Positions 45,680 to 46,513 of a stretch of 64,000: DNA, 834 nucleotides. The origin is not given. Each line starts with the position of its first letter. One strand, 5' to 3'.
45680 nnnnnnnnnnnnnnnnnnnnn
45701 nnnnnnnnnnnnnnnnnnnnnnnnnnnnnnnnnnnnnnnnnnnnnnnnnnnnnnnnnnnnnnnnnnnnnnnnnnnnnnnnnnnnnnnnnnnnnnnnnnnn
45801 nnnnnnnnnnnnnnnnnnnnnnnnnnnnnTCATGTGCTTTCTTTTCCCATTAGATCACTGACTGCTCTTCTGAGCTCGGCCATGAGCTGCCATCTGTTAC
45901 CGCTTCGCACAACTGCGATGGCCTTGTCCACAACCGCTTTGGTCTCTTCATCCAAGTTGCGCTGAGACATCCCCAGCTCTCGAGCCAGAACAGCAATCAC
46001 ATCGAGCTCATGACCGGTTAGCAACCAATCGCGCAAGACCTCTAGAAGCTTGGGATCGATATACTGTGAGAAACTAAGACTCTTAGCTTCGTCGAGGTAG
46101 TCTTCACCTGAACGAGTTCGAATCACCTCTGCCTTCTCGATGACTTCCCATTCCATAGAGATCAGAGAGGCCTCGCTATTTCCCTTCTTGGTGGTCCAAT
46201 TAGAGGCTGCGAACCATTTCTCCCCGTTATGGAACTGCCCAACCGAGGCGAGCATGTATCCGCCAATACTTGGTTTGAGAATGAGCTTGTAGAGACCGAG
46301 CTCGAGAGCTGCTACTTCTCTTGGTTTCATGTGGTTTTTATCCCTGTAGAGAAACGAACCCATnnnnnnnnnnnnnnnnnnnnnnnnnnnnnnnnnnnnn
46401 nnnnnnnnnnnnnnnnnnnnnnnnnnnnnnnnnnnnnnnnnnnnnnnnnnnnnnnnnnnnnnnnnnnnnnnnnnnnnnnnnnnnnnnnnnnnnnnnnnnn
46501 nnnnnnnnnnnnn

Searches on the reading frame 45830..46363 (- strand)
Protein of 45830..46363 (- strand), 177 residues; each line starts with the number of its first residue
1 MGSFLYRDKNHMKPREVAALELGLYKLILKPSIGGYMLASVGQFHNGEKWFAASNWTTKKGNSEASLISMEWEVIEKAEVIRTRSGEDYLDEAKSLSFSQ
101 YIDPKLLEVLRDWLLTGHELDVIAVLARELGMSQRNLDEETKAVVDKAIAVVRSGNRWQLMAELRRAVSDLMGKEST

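Call 77: search_protein_families(library=pfam, proteins=[window:45830-46363:-], max_evalue=0.01)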
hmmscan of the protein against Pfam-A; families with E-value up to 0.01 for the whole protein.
window:45830-46363:- (177 aa): 1 family
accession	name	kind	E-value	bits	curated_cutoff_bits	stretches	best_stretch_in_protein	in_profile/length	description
PF13069.11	DUF3933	-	0.0027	18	25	0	43-90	8-42/52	Protein of unknown function (DUF3933)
